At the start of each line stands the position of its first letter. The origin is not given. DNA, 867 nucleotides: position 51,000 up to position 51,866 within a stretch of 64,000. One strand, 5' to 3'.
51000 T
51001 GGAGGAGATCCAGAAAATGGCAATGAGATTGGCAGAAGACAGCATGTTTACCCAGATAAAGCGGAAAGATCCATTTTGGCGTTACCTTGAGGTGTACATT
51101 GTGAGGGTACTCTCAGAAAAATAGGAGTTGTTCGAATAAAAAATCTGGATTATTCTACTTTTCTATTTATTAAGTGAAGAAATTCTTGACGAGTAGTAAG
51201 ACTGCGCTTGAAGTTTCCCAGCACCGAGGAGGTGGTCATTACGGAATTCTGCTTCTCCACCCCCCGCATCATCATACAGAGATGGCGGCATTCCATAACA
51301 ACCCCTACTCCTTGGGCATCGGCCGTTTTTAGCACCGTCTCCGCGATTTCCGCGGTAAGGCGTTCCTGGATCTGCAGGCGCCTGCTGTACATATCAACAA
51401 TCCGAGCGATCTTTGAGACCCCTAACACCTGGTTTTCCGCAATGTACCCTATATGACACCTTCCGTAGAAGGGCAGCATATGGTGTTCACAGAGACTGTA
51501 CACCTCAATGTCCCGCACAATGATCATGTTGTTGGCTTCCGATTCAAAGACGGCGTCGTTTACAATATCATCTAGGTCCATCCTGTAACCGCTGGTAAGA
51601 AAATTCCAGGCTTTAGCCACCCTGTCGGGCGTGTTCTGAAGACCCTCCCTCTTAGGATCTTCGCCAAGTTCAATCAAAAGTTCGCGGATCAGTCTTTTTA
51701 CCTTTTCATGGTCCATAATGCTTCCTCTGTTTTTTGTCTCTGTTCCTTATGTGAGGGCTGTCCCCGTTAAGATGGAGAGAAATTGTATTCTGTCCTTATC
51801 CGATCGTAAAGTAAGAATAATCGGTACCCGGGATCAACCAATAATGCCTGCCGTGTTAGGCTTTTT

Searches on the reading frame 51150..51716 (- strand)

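Call 66: search_protein_families(library=pfam, proteins=[window:51150-51716:-], max_evalue=0.01)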
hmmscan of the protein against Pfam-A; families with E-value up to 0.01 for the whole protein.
window:51150-51716:- (188 aa): 1 family
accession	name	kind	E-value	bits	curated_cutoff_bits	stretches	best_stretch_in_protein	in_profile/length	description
PF01227.27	GTP_cyclohydroI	-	2.3e-72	242.6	27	1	7-183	2-178/179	GTP cyclohydrolase I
